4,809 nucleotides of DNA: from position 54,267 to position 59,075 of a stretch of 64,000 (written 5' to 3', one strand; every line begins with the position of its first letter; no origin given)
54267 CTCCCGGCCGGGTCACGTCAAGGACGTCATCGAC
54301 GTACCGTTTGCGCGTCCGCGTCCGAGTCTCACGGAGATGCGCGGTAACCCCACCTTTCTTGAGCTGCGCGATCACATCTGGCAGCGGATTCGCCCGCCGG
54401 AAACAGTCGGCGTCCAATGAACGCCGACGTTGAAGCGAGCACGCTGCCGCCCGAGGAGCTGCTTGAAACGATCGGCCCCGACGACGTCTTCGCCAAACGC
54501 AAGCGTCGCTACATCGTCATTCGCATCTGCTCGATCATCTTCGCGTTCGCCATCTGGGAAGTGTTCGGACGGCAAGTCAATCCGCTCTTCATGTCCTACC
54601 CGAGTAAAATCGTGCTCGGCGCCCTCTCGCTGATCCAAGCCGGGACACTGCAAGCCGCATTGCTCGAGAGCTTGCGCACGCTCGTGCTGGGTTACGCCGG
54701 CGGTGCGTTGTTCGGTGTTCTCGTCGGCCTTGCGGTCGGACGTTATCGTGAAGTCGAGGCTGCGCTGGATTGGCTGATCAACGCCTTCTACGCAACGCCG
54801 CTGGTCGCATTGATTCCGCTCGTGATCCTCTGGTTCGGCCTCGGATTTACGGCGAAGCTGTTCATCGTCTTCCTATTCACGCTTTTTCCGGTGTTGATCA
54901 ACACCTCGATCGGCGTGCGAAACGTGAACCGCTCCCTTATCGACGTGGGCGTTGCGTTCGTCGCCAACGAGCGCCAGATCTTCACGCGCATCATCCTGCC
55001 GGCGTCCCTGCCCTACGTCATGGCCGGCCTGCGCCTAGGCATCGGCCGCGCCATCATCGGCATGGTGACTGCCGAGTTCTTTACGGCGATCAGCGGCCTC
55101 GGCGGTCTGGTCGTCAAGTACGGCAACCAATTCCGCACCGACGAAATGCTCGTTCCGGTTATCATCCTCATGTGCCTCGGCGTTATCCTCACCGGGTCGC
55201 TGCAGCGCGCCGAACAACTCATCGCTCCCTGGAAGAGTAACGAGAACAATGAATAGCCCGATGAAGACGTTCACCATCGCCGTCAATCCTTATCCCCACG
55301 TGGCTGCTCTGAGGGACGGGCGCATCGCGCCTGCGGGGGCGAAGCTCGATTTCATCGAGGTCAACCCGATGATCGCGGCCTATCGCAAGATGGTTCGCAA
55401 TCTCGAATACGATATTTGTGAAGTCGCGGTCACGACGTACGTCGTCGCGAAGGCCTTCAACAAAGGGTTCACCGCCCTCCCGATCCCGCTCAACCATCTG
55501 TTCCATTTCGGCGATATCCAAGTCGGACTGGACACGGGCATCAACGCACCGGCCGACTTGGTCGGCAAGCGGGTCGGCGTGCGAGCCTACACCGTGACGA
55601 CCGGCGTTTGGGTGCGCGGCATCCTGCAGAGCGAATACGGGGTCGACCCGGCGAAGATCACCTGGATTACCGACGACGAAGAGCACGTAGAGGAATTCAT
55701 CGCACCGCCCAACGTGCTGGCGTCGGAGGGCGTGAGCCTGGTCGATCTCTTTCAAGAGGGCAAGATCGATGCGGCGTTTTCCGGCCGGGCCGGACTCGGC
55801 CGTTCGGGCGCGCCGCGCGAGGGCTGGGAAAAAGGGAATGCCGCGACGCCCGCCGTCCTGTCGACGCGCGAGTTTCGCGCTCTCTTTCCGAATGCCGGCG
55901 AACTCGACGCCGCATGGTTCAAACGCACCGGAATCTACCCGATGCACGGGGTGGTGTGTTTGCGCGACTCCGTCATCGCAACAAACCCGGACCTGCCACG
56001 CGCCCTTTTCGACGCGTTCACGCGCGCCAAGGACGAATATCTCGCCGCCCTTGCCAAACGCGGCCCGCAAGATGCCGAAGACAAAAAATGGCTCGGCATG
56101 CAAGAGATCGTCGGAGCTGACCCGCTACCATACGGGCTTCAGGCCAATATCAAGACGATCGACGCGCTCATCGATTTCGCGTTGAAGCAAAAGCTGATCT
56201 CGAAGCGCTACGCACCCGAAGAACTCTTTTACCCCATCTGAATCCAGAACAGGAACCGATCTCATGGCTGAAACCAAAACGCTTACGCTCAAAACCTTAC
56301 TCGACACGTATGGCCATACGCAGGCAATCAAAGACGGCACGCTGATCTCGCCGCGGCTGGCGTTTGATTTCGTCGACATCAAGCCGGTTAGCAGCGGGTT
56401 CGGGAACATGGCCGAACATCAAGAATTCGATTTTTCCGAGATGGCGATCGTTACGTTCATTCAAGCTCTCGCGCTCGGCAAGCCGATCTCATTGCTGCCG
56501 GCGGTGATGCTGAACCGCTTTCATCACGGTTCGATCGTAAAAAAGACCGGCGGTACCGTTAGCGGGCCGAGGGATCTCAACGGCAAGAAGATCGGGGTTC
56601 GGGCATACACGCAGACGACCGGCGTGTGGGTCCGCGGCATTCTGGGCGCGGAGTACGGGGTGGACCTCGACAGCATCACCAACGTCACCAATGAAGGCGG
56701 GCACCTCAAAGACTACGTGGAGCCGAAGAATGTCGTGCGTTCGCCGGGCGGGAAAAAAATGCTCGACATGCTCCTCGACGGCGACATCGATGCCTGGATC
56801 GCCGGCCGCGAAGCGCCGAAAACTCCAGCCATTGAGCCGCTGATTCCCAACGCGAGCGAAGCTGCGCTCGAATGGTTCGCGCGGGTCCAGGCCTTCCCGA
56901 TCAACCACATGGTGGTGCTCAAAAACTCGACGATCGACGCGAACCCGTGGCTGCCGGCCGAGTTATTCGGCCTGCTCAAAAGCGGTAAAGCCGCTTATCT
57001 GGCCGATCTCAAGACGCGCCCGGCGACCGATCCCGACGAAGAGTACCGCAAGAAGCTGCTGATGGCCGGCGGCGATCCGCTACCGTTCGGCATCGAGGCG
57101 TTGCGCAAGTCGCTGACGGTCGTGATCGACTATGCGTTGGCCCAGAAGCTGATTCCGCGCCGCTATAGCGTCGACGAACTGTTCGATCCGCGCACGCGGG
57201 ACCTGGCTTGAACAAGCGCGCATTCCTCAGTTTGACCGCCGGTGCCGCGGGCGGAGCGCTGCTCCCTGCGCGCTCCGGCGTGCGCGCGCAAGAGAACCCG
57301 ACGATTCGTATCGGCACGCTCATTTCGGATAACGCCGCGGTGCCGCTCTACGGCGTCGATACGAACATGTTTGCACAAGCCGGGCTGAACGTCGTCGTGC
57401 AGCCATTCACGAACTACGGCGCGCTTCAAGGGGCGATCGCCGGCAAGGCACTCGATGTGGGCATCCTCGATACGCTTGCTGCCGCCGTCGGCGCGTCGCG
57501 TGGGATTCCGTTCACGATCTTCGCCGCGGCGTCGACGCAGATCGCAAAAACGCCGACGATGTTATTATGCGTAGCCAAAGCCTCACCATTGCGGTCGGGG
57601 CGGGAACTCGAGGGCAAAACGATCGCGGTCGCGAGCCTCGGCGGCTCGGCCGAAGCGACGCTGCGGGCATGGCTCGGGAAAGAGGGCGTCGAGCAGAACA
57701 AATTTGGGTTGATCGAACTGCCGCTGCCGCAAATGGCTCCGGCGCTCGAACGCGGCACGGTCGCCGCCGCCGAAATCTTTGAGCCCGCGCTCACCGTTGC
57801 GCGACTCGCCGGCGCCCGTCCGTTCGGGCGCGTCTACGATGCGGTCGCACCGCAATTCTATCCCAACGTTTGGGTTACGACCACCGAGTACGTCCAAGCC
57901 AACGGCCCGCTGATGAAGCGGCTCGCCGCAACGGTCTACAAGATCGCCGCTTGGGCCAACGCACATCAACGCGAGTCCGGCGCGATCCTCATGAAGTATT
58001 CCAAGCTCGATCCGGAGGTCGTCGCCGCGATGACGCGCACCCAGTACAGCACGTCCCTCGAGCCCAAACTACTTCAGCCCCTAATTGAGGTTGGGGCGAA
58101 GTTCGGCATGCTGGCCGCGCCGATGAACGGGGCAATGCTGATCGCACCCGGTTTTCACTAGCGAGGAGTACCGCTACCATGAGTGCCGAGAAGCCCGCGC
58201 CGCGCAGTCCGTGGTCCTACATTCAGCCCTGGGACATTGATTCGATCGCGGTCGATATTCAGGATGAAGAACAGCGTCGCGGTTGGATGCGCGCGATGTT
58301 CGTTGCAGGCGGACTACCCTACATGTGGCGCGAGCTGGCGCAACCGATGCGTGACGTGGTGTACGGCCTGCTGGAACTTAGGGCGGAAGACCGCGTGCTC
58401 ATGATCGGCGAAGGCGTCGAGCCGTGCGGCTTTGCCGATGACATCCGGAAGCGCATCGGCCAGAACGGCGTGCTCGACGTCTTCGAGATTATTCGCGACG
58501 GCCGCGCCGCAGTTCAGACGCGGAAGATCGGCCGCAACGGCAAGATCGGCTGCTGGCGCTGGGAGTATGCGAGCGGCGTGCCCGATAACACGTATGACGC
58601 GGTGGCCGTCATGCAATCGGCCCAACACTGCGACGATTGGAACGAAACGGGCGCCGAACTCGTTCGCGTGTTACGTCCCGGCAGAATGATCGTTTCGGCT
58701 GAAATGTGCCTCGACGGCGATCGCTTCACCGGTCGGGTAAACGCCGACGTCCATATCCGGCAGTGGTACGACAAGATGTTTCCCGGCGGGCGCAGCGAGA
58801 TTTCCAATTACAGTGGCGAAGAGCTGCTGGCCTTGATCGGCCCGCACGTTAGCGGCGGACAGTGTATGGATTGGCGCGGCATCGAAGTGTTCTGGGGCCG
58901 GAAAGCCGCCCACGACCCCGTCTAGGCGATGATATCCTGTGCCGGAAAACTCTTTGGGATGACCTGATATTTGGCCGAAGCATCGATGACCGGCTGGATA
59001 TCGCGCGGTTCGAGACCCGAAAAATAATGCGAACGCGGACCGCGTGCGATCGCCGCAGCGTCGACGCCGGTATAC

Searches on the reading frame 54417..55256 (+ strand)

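Call 83: search_protein_families(library=pfam, proteins=[window:54417-55256:+], max_evalue=0.0001)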
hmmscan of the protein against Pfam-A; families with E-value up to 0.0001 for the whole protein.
window:54417-55256:+ (279 aa): 1 family
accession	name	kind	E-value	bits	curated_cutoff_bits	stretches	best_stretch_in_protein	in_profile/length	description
PF00528.27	BPD_transp_1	-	2.1e-26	93.2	26.4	1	98-263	3-172/184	Binding-protein-dependent transport system inner membrane component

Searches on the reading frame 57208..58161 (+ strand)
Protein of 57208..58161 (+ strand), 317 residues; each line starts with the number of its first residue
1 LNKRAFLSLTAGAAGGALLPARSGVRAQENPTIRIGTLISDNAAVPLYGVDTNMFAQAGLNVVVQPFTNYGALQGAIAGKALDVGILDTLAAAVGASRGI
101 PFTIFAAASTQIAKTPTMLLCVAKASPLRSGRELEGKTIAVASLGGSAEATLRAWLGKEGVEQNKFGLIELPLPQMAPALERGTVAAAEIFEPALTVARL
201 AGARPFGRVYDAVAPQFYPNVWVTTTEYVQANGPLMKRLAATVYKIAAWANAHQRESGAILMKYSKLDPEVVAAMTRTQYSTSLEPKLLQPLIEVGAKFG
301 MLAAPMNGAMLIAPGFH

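Call 83: search_protein_families(library=pfam, proteins=[window:57208-58161:+], max_evalue=0.0001)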
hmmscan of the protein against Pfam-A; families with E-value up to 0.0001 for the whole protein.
window:57208-58161:+ (317 aa): 3 families
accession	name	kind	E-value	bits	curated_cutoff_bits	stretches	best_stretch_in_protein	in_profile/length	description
PF09084.16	NMT1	-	5.5e-17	62.8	20.5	1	53-256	14-215/216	NMT1/THI5 like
PF13379.11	NMT1_2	-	4e-11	43.7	24.7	1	27-251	2-239/252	NMT1-like family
PF12974.12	Phosphonate-bd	-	5.7e-08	32.9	27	1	56-166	25-136/242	ABC transporter, phosphonate, periplasmic substrate-binding protein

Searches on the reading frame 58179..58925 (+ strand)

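Call 83: search_protein_families(library=pfam, proteins=[window:58179-58925:+], max_evalue=0.0001)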
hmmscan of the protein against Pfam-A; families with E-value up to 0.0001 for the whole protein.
window:58179-58925:+ (248 aa): 1 family
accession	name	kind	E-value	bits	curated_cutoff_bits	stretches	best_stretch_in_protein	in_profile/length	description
PF08241.18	Methyltransf_11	-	1.2e-05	26.3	21.2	1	133-169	55-91/95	Methyltransferase domain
